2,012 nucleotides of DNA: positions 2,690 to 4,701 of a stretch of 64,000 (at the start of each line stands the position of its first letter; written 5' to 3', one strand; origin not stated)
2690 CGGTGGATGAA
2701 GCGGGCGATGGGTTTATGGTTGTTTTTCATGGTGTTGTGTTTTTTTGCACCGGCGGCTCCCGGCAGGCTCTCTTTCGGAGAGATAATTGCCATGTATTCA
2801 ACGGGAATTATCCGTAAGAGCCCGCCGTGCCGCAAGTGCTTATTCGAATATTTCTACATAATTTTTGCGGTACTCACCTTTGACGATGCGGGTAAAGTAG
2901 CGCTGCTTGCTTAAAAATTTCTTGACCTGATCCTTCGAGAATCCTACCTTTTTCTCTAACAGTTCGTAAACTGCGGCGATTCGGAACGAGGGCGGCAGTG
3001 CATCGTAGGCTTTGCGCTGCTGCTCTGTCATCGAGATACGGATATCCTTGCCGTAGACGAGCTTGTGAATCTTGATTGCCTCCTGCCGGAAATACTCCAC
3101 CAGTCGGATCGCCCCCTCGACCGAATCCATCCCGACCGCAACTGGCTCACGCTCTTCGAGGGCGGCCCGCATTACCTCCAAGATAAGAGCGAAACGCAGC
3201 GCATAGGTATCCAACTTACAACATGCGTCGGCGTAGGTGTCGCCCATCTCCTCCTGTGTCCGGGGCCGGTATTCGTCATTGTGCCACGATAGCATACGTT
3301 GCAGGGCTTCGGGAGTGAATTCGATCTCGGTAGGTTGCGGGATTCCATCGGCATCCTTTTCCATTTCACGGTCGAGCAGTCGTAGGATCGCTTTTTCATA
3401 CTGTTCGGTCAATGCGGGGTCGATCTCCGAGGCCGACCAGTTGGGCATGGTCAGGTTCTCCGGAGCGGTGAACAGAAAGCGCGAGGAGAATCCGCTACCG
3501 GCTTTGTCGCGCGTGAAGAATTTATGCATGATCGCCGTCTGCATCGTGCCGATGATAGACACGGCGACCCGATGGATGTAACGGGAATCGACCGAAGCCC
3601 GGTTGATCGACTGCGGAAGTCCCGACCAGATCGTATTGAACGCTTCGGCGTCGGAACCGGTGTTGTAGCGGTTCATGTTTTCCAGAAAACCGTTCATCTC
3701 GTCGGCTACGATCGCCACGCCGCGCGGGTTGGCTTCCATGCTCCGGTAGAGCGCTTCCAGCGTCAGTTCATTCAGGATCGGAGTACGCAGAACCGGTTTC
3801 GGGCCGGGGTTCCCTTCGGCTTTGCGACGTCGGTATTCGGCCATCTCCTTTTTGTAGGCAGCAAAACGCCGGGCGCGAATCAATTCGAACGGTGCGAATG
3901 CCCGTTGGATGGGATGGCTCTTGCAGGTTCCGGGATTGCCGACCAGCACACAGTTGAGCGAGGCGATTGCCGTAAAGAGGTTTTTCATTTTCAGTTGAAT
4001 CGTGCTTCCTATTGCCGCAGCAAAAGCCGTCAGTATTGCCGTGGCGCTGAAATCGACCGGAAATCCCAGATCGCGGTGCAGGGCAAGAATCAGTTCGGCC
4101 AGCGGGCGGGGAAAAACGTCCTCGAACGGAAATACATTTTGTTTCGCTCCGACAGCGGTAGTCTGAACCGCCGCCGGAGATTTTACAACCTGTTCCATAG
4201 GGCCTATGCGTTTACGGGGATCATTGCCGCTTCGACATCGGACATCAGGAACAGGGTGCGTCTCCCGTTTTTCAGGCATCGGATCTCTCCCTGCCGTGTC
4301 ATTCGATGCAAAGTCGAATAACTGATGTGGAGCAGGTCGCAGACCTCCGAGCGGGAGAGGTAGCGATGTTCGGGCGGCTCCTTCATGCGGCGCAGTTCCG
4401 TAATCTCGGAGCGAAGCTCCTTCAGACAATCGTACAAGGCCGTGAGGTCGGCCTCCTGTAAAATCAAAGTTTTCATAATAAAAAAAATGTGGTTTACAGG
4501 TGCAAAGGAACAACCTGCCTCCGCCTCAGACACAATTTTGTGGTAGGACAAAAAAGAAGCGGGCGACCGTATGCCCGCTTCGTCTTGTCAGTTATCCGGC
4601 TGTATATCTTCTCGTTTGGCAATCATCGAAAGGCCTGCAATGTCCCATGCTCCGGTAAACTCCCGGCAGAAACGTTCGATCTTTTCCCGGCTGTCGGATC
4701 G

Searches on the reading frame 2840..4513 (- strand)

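Call 112: search_protein_families(library=pfam, proteins=[window:2840-4513:-], max_evalue=0.01)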
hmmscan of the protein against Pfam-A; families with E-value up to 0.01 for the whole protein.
window:2840-4513:- (557 aa): 1 family
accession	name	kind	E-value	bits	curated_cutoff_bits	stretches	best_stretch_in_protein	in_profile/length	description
PF13148.11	DUF3987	-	2.5e-53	182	27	2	238-482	118-361/364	Protein of unknown function (DUF3987)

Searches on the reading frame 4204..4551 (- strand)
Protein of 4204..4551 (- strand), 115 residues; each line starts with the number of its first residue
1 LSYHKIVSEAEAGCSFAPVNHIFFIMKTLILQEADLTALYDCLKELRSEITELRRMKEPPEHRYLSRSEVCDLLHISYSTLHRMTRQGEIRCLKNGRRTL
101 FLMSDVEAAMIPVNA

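Call 112: search_protein_families(library=pfam, proteins=[window:4204-4551:-], max_evalue=0.01)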
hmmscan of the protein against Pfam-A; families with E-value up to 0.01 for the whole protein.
window:4204-4551:- (115 aa): 2 families
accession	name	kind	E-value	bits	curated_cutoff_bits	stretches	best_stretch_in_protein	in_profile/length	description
PF12728.13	HTH_17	-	2.8e-11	44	27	1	64-108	1-45/51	Helix-turn-helix domain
PF00376.29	MerR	-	0.0051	17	28.2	1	68-91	3-27/38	MerR family regulatory protein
